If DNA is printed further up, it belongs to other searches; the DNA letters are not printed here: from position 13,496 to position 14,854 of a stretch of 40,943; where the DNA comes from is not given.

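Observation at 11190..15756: Uncharacterised cluster: 499-aa Zn-ribbon protein, Mch homolog and atypical M19 dipeptidase-like enzyme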

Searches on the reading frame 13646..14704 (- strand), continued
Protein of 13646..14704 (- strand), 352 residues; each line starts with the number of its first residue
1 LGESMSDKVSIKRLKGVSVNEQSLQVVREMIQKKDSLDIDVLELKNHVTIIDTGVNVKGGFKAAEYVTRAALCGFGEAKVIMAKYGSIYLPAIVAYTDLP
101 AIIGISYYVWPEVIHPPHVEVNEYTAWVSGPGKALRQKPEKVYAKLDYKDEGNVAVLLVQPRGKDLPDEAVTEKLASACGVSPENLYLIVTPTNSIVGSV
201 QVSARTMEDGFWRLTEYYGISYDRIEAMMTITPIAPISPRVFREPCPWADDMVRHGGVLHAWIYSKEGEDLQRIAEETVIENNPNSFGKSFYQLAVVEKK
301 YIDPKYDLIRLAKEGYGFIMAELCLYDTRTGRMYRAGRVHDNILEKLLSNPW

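Call 75: search_protein_families(library=pfam, proteins=[L029:3-1325:+, L029:15799-16689:+, L029:16709-17644:+, L029:18110-19315:-, L029:19316-20182:-, L029:20257-20988:-, L038:15073-16044:+, L038:16100-18331:+, L033:16-1890:+, L033:2286-3074:+], max_evalue=0.0001)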
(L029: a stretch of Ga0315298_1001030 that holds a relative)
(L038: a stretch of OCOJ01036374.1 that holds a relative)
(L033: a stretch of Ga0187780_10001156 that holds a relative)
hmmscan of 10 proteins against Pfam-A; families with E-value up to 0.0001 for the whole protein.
L029:3-1325:+ (440 aa): 2 families
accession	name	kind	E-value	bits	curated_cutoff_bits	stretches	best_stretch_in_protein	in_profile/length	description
PF00149.33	Metallophos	-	7.4e-18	66.1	21.5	1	125-298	21-191/191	Calcineurin-like phosphoesterase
PF16656.11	Pur_ac_phosph_N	-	5.5e-14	53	30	1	4-90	10-93/93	Purple acid Phosphatase, N-terminal domain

L029:15799-16689:+ (296 aa): 5 families
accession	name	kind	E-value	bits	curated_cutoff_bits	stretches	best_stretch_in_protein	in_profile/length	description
PF13793.12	Pribosyltran_N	-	1.3e-31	109.4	25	1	5-121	1-117/117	N-terminal domain of ribose phosphate pyrophosphokinase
PF14572.12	Pribosyl_synth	-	2.4e-14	54.1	27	1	211-284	80-153/184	Phosphoribosyl synthetase-associated domain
PF00156.33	Pribosyltran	-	1.2e-12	47.9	26.3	1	151-251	18-124/158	Phosphoribosyl transferase domain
PF14681.12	UPRTase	-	1.5e-05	25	27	1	211-268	117-174/206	Uracil phosphoribosyltransferase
PF15609.12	PRTase_2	-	7.5e-05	22.8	28.8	0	213-247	118-152/188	Phosphoribosyl transferase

L029:16709-17644:+ (311 aa): 1 family
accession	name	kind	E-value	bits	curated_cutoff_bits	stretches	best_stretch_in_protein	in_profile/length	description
PF01008.23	IF-2B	-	3.7e-98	328.6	22.4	1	18-292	2-280/280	Initiation factor 2 subunit family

L029:18110-19315:- (401 aa): 4 families
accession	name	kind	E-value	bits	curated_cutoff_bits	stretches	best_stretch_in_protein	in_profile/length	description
PF00266.25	Aminotran_5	-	7.8e-125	417.1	21.5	1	20-388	1-371/371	Aminotransferase class-V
PF01041.23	DegT_DnrJ_EryC1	-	7.2e-12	45.6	19.8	1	69-197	31-151/360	DegT/DnrJ/EryC1/StrS aminotransferase family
PF01212.27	Beta_elim_lyase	-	2.5e-09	37.3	27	1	38-237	14-218/288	Beta-eliminating lyase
PF00155.27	Aminotran_1_2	-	2e-08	34.3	19.7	1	27-193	17-187/361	Aminotransferase class I and II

L029:19316-20182:- (288 aa): 2 families
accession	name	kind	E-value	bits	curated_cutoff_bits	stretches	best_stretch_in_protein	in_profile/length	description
PF01545.26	Cation_efflux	-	1.1e-36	126.9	26.6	1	12-203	3-198/198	Cation efflux family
PF16916.11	ZT_dimer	-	2.7e-24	85.4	26.7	1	207-284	1-77/78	Dimerisation domain of Zinc Transporter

L029:20257-20988:- (243 aa): 9 families
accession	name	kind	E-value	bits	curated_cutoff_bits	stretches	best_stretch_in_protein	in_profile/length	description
PF01507.26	PAPS_reduct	-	2.3e-07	31.4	22.5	1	1-31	144-174/175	Phosphoadenosine phosphosulfate reductase domain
PF14697.11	Fer4_21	-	7.7e-07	29.6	35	1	194-239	3-53/59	4Fe-4S dicluster domain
PF00037.32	Fer4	-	8.6e-07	29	21.1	1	194-214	3-23/24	4Fe-4S binding domain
PF13237.11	Fer4_10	-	3.7e-06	27.2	25.5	1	193-238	3-53/53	4Fe-4S dicluster domain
PF13183.11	Fer4_8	-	5.8e-06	27.2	27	0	174-212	27-67/68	4Fe-4S dicluster domain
PF13187.11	Fer4_9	-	1.4e-05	25.5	27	0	199-238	2-48/52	4Fe-4S dicluster domain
PF12838.12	Fer4_7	-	2.3e-05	25.2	27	0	190-213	29-52/52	4Fe-4S dicluster domain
PF12837.12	Fer4_6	-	5.1e-05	23.5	25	0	224-239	6-21/24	4Fe-4S binding domain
PF13534.11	Fer4_17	-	9.8e-05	23.3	22.2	0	195-212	42-59/61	4Fe-4S dicluster domain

L038:15073-16044:+ (323 aa): 2 families
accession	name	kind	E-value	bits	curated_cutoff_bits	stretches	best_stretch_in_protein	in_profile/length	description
PF02195.25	ParB_N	-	2.1e-19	69.8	26.3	1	33-122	5-95/95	ParB N-terminal domain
PF17762.8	HTH_ParB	-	2.8e-15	56.8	22.6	1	126-226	3-101/102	ParB HTH domain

L038:16100-18331:+ (743 aa): 3 families
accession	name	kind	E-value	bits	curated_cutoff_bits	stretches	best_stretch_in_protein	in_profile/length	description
PF02738.23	MoCoBD_1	-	4.9e-76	255.5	27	1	156-392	11-244/244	Molybdopterin cofactor-binding domain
PF20256.3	MoCoBD_2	-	9.7e-57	193.1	27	1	433-679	21-283/283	Molybdopterin cofactor-binding domain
PF01315.27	Ald_Xan_dh_C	-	6.2e-25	88.1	31.3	1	27-132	2-110/110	Aldehyde oxidase and xanthine dehydrogenase, a/b hammerhead domain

L033:16-1890:+ (624 aa): 1 family
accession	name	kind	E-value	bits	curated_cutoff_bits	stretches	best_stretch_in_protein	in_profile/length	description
PF03699.18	UPF0182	-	8.4e-15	54.4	27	1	36-454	309-770/770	Uncharacterised protein family (UPF0182)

L033:2286-3074:+ (262 aa): 0 families

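Call 88: search_protein_families(library=pfam, proteins=[L031:1602-2396:+, L034:2802-3950:+, L034:4095-5087:+, L034:5136-6149:-, L034:6531-7304:+, L034:6857-7399:+, L034:9115-9921:+], max_evalue=0.001)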
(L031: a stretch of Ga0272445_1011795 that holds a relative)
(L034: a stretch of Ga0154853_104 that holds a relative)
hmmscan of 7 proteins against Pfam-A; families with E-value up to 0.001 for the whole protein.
L031:1602-2396:+ (264 aa): 1 family
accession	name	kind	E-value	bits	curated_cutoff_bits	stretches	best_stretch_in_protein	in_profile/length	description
PF07155.17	ECF-ribofla_trS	-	0.00079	19.9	26.7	1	15-83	7-76/172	ECF-type riboflavin transporter, S component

L034:2802-3950:+ (382 aa): 4 families
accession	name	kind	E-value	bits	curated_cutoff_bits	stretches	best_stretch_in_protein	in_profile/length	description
PF07690.21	MFS_1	-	7.5e-52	176.8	33.4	2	12-250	1-246/347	Major Facilitator Superfamily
PF12832.13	MFS_1_like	-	1.1e-11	44.9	25.2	2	9-163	214-371/373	MFS_1 like family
PF00083.30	Sugar_tr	-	6.4e-07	29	22.3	1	242-370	46-181/452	Sugar (and other) transporter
PF05977.19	MFS_3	-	0.00034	19.6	27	1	62-360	65-375/524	Transmembrane secretion effector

L034:4095-5087:+ (330 aa): 4 families
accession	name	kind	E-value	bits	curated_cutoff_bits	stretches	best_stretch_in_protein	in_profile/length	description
PF01180.27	DHO_dh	-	3.6e-28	99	27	1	6-283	2-291/291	Dihydroorotate dehydrogenase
PF04481.18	DUF561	-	3.7e-06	26.7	21.6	0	222-279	176-233/243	Protein of unknown function (DUF561)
PF01070.24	FMN_dh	-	7.7e-05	22.3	24.9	1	222-299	261-348/350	FMN-dependent dehydrogenase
PF03060.21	NMO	-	0.00029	20.8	28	0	224-304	185-265/331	Nitronate monooxygenase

L034:5136-6149:- (337 aa): 1 family
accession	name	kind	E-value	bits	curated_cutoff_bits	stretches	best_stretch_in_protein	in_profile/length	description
PF00296.26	Bac_luciferase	-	1.3e-50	173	27.9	1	14-308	20-314/314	Luciferase-like monooxygenase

L034:6531-7304:+ (257 aa): 0 families

L034:6857-7399:+ (180 aa): 0 families

L034:9115-9921:+ (268 aa): 1 family
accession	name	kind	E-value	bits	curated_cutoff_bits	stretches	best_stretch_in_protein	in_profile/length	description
PF02361.21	CbiQ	-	1.7e-27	96.9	25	1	11-228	2-210/216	Cobalt transport protein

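Call 90: find_encoding_contigs(protein=P0020, flank=6000, max_places=3)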
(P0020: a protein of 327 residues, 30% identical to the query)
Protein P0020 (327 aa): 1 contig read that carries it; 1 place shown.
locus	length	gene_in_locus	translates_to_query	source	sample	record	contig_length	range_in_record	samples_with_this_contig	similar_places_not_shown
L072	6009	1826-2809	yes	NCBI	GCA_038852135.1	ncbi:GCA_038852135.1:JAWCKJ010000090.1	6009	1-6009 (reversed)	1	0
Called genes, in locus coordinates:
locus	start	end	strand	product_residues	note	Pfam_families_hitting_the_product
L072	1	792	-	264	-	PF02359:CDC48_N, PF02933:CDC48_2, PF05496:RuvB_N (faint), PF00004:AAA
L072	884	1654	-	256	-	PF02633:Creatininase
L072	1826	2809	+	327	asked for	PF02289:MCH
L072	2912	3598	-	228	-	PF01022:HTH_5, PF01047:MarR (faint), PF12840:HTH_20, PF13412:HTH_24 (weak), PF08279:HTH_11 (faint)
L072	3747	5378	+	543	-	PF00118:Cpn60_TCP1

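Call 91: search_solved_structures(query=window:13646-14692:-, max_evalue=0.001, show_alignments=4)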
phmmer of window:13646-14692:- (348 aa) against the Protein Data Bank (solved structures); distinct sequences matched with E-value up to 0.001: 4.
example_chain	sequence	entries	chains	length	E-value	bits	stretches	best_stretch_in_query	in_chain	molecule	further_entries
1qlm_A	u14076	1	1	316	4.8e-52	180.4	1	13-342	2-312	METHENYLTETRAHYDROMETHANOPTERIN CYCLOHYDROLASE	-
4fio_A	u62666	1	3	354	2.7e-48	168.1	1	12-342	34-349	Methenyltetrahydromethanopterin cyclohydrolase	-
4gvq_A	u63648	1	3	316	2.5e-38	135.3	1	13-340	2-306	Methenyltetrahydromethanopterin cyclohydrolase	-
4gvr_A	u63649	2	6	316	6.4e-38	134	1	13-340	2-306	Methenyltetrahydromethanopterin cyclohydrolase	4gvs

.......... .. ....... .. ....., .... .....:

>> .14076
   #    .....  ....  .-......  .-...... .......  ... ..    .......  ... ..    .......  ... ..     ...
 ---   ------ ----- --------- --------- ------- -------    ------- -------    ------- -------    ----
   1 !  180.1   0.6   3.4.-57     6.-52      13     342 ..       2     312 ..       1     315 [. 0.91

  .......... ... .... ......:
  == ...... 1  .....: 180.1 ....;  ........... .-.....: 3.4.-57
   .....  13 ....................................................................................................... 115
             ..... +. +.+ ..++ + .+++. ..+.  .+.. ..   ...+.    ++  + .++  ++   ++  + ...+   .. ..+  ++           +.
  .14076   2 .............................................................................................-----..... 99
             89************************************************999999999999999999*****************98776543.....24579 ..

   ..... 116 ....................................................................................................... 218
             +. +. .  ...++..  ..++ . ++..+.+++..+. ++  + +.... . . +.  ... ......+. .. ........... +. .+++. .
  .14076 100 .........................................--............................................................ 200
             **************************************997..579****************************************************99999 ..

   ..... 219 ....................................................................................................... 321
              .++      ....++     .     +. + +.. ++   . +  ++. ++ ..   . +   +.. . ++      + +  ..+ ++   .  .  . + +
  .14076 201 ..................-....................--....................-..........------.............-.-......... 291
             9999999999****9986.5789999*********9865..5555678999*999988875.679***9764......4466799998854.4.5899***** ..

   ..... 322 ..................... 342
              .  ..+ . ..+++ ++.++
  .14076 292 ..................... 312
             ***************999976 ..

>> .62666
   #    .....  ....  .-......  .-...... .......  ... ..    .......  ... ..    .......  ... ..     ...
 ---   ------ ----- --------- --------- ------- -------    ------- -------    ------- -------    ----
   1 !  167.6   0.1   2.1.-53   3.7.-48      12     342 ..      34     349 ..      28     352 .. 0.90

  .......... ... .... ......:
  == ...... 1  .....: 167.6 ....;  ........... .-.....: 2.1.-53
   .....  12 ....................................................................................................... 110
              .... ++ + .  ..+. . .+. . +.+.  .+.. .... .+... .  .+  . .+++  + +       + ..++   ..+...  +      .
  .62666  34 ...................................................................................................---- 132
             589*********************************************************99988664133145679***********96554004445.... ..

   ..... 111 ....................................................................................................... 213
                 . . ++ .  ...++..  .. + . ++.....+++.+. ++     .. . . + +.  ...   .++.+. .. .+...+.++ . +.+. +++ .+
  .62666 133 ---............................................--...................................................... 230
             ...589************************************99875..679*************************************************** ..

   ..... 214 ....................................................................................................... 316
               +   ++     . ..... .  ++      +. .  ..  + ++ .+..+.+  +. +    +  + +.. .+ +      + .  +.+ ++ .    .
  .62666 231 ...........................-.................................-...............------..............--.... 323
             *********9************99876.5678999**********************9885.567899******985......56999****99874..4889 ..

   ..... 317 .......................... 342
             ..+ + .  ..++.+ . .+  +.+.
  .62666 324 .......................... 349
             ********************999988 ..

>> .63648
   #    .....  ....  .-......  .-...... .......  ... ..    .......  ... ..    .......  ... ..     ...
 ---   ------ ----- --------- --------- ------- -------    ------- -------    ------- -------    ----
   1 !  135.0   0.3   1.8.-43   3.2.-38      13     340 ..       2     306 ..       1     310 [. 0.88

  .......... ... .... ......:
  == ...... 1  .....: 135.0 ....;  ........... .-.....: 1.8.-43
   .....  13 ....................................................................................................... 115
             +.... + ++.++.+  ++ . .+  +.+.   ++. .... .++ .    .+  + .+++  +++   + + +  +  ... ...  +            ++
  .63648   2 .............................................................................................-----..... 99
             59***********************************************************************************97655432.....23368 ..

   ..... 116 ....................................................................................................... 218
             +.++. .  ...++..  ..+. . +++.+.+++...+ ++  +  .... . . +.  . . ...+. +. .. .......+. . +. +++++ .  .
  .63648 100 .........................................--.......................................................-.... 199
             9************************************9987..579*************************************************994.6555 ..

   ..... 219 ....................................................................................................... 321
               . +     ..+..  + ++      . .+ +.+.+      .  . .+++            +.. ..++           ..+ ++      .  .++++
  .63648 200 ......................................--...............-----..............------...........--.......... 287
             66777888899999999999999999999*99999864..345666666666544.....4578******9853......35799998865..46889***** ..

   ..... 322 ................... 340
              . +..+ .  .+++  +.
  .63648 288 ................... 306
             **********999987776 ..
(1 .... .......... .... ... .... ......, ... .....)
